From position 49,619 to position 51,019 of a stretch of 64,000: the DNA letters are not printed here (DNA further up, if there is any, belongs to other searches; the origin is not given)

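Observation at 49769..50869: Soluble Ser/Thr kinase fused to a BRCT-like domain, divergent from the ECF sigma operon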

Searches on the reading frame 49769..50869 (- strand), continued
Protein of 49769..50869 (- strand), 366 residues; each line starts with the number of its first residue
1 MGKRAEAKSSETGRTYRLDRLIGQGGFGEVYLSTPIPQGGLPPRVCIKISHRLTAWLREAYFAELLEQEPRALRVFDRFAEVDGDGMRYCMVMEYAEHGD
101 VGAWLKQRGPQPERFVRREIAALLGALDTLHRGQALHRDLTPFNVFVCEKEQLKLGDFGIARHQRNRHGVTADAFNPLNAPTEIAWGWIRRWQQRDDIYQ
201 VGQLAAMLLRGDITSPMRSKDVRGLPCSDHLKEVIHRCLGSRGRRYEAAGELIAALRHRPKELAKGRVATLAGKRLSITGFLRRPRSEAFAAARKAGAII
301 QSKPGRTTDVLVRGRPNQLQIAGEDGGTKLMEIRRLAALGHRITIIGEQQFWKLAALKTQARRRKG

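Call 43: fold_search(model_id=the predicted structure, library=pdb)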
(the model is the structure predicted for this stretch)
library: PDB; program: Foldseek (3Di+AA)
matches with E <= 10: 2000; with E <= 0.001: 2000
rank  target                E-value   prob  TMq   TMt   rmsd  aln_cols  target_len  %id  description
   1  8r4o_C                2.9e-16  1.00  0.55  0.64   7.4       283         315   21  Salt inducible kinase 3 in complex with inhibitor (released 2024-03-27)
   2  1mru_B                3.8e-16  1.00  0.57  0.75   4.4       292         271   23  Intracellular Ser/Thr protein kinase domain of Mycobacterium tuberculosis PknB. (released 2003-02-11)
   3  8r4o_G                3.8e-16  1.00  0.53  0.60  10.1       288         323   20  Salt inducible kinase 3 in complex with inhibitor (released 2024-03-27)
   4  2fum_B                4.3e-16  1.00  0.54  0.74   4.5       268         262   24  Catalytic domain of protein kinase PknB from Mycobacterium tuberculosis in complex with mitoxantrone (released 2006-08-01)
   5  1mru_A                4.6e-16  1.00  0.51  0.68   5.6       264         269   22  Intracellular Ser/Thr protein kinase domain of Mycobacterium tuberculosis PknB. (released 2003-02-11)
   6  2euf_B                6.6e-16  1.00  0.57  0.73   3.6       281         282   23  X-ray structure of human CDK6-Vcyclin in complex with the inhibitor PD0332991 (released 2006-07-04)
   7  8r4o_A                6.6e-16  1.00  0.53  0.61   6.6       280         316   20  Salt inducible kinase 3 in complex with inhibitor (released 2024-03-27)
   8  5u94                  7.4e-16  1.00  0.55  0.74   3.3       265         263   23  Crystal structure of the Mycobacterium tuberculosis PASTA kinase PknB in complex with the potential theraputic kinase in (released 2017-12-20)
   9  2fum_A                7.4e-16  1.00  0.54  0.73   4.4       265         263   24  Catalytic domain of protein kinase PknB from Mycobacterium tuberculosis in complex with mitoxantrone (released 2006-08-01)
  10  5g1x_A                1.1e-15  1.00  0.50  0.68   5.7       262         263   23  Crystal structure of Aurora-A kinase in complex with N-Myc (released 2016-11-16)
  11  6ra5_B                1.3e-15  1.00  0.54  0.68   4.5       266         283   21  Human tnik in complex with compound 9 (released 2020-05-06)
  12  8r4o_K                1.3e-15  1.00  0.53  0.61   7.6       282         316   20  Salt inducible kinase 3 in complex with inhibitor (released 2024-03-27)
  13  1phk                  1.3e-15  1.00  0.57  0.75   3.3       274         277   19  TWO STRUCTURES OF THE CATALYTIC DOMAIN OF PHOSPHORYLASE, KINASE: AN ACTIVE PROTEIN KINASE COMPLEXED WITH NUCLEOTIDE, SUB (released 1996-08-17)
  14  3ad6                  1.3e-15  1.00  0.55  0.72   5.4       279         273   21  Crystal structure of Pyrazolo pyrimidine derivative bound to the kinase domain of human LCK, (auto-phosphorylated on TYR (released 2011-01-19)
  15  8r4u_E                1.4e-15  1.00  0.55  0.63   5.7       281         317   21  Structure of salt-inducible kinase 3 with inhibitors (released 2024-03-27)
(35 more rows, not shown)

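Call 44: find_related_loci(query=A2, collection=viral_contigs, flank=8000)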
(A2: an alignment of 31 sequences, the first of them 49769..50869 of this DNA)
Query A2 (366 aa) in viral_contigs; peptide patterns used: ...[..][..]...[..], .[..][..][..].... (x = any residue, [..] = any of these).
598 stretches matched a pattern (row limit reached: there are more); 151 encode a relative of the query (tblastn E <= 1e-3); the best 80 are kept; 80 distinct loci.
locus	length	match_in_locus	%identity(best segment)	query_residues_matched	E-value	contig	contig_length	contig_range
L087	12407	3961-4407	29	70-225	7e-17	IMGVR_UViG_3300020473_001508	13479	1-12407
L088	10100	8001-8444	35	19-161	8e-16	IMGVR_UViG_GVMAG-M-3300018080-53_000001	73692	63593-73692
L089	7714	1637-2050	29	83-225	4e-15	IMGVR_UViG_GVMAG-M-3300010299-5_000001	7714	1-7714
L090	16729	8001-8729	24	5-239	1e-14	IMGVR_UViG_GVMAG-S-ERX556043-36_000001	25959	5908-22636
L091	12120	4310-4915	26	5-211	1e-14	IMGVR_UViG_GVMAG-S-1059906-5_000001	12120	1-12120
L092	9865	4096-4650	28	22-211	1e-14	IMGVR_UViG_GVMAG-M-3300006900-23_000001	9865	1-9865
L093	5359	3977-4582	26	5-211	1e-14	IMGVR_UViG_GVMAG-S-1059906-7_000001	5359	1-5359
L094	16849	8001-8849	28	13-262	8e-14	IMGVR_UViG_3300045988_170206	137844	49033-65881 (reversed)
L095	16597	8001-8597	25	22-225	1e-13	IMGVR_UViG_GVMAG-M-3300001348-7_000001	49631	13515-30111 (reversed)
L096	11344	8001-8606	26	5-211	1e-13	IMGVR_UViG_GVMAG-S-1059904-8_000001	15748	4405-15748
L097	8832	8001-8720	23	14-262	2e-13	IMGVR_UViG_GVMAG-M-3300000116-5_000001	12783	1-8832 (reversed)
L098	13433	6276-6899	24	14-222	2e-13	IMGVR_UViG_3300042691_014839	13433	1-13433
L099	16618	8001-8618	21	16-225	2e-13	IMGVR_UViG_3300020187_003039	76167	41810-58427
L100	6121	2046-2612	23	22-211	2e-13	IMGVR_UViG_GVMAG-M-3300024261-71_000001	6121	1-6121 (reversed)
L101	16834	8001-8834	23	13-259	5e-13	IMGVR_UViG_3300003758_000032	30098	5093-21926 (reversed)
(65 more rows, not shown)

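Call 46: find_related_loci(query=A4, collection=metagenome_contigs, flank=8000)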
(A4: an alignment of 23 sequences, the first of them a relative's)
Query A4 (526 aa) in metagenome_contigs; peptide patterns used: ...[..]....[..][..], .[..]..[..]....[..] (x = any residue, [..] = any of these).
600 stretches matched a pattern (row limit reached: there are more); 540 encode a relative of the query (tblastn E <= 1e-3); the best 80 are kept; 80 distinct loci.
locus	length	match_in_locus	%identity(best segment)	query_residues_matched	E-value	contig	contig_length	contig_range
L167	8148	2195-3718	40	1-518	1e-104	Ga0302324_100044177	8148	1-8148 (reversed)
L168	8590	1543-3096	42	15-524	2e-103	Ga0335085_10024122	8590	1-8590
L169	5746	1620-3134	41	1-518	9e-102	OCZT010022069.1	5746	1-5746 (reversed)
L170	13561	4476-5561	49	160-522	7e-100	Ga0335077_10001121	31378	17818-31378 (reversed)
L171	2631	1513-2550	47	172-522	1e-94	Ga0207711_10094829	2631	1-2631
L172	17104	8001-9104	46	144-522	1e-85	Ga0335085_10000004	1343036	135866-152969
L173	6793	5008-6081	47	157-522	8e-85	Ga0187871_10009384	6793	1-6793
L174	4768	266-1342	43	156-522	6e-81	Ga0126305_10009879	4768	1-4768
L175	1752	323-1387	43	156-518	8e-85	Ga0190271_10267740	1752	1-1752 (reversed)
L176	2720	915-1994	42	155-522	3e-82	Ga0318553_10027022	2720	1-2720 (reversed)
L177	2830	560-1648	43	152-522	1e-81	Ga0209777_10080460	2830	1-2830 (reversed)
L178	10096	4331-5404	43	154-518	2e-79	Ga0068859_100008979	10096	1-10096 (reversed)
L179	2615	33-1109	41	155-518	7e-81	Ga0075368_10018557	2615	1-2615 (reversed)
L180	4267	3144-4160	43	172-518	9e-79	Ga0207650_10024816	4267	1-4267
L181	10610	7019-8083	42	156-518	1e-78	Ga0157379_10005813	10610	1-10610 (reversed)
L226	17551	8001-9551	42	14-522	4e-103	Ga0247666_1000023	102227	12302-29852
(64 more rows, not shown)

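Call 56: search_protein_families(library=pfam, proteins=[L226:5930-7276:+, L226:9651-10451:-, L172:5626-7872:+, L172:9197-10135:-, L170:2799-4289:+, L170:5626-6801:+, L167:3780-5780:-, L168:3336-5240:+, L173:3488-4855:+, L167:477-1853:-], max_evalue=0.001)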
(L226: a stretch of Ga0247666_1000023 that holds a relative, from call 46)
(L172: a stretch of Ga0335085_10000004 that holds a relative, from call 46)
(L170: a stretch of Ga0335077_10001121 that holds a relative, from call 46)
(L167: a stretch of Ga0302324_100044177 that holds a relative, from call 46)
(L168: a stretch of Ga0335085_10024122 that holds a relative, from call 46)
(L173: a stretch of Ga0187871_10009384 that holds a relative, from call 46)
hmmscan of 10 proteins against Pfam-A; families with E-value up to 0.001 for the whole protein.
L226:5930-7276:+ (448 aa): 2 families
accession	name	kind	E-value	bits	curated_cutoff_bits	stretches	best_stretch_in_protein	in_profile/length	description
PF01979.26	Amidohydro_1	-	1.9e-30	106.7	25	1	81-446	2-344/345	Amidohydrolase family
PF07969.17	Amidohydro_3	-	9.5e-06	25.8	29.7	0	337-429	351-450/472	Amidohydrolase family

L226:9651-10451:- (266 aa): 0 families

L172:5626-7872:+ (748 aa): 1 family
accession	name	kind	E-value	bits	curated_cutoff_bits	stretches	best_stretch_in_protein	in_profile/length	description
PF00141.28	peroxidase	-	1.6e-72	244.6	27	2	100-407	11-235/237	Peroxidase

L172:9197-10135:- (312 aa): 1 family
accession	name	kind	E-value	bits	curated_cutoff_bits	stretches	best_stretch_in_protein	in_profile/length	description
PF01261.30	AP_endonuc_2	-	1.8e-17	64.3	31.1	1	59-294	2-231/249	Xylose isomerase-like TIM barrel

L170:2799-4289:+ (496 aa): 0 families

L170:5626-6801:+ (391 aa): 1 family
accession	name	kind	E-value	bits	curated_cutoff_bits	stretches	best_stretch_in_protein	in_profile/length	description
PF09587.15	PGA_cap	-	2.3e-47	162.1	27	1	29-288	2-254/255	Bacterial capsule synthesis protein PGA_cap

L167:3780-5780:- (666 aa): 1 family
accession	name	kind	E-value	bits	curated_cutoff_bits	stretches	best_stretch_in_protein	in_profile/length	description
PF03235.19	GmrSD_N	-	9e-23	81.9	33.2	1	4-216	2-198/199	GmrSD restriction endonuclease, N-terminal domain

L168:3336-5240:+ (634 aa): 4 families
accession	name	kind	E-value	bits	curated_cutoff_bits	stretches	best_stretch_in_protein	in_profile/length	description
PF00664.28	ABC_membrane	-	2.9e-36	126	28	1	65-340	3-274/274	ABC transporter transmembrane region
PF00005.33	ABC_tran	-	8.2e-30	104.6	25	1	406-551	5-137/137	ABC transporter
PF13191.12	AAA_16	-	0.0001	23.3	32.6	1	408-570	20-161/167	AAA ATPase domain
PF02463.25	SMC_N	-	0.00018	21.4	40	0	522-591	136-209/220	RecF/RecN/SMC N terminal domain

L173:3488-4855:+ (455 aa): 1 family
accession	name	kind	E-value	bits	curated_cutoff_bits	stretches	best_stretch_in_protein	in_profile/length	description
PF05167.17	DUF711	-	1.4e-64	218.9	25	1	67-442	8-410/413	Uncharacterised ACR (DUF711)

L167:477-1853:- (458 aa): 0 families

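Call 57: search_protein_families(library=pfam, proteins=[L005:6709-7800:-, L005:6598-7716:+, L005:9076-10872:-, L001:6507-7862:-, L001:5173-6660:-, L001:5167-6927:+, L226:7884-9563:+, L085:9785-11848:+, L085:9153-9674:+, L085:5766-7064:-], max_evalue=0.001)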
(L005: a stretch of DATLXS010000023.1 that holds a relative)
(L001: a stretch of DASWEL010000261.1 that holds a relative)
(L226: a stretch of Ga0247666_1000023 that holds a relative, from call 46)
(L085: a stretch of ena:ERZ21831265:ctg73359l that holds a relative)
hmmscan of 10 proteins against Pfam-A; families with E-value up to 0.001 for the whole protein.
L005:6709-7800:- (363 aa): 0 families

L005:6598-7716:+ (372 aa): 0 families

L005:9076-10872:- (598 aa): 3 families
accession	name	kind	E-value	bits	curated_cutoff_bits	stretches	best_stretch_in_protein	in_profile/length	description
PF04185.19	Phosphoesterase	-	1.4e-29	103.8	23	1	360-576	105-352/356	Phosphoesterase family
PF02368.24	Big_2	-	3.8e-13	49.6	22.8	1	236-317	1-79/79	Bacterial Ig-like domain (group 2)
PF02369.22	Big_1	-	2.4e-05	24.8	34.9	1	240-319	4-80/93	Bacterial Ig-like domain (group 1)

L001:6507-7862:- (451 aa): 1 family
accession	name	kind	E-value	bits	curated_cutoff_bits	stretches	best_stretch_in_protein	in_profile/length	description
PF00202.27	Aminotran_3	-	1e-97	327.9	30.5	1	23-440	13-403/403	Aminotransferase class-III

L001:5173-6660:- (495 aa): 1 family
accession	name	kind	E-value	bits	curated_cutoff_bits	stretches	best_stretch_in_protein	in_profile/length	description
PF00202.27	Aminotran_3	-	1.2e-124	416.5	30.5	1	88-490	9-403/403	Aminotransferase class-III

L001:5167-6927:+ (586 aa): 0 families

L226:7884-9563:+ (559 aa): 7 families
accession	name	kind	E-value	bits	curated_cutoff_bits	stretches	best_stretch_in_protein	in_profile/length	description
PF00069.31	Pkinase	-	1.2e-20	74.5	31.7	1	213-415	1-196/263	Protein kinase domain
PF22552.1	TY-Chap3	-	5.3e-15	56.6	27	1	40-160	2-117/117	T3SS (YopN, CesT) and YbjN peptide-binding chaperone 3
PF07714.23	PK_Tyr_Ser-Thr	-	1.6e-13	51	23.1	1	216-364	4-151/258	Protein tyrosine and serine/threonine kinase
PF00533.33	BRCT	-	4e-05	24.2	21.3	1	473-518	6-51/78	BRCA1 C Terminus (BRCT) domain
PF14531.12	Kinase-like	-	4.9e-05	23.2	25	1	315-393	144-220/289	Kinase-like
PF06293.20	Kdo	-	6.2e-05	23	21.3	1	291-354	95-159/207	Lipopolysaccharide kinase (Kdo/WaaP) family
PF01636.29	APH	-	0.00058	20.1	23.2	0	303-353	139-188/239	Phosphotransferase enzyme family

L085:9785-11848:+ (687 aa): 1 family
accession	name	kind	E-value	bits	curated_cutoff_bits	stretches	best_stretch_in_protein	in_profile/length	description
PF13489.12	Methyltransf_23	-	0.00043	20.5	27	1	200-284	6-107/164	Methyltransferase domain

L085:9153-9674:+ (173 aa): 0 families

L085:5766-7064:- (432 aa): 0 families
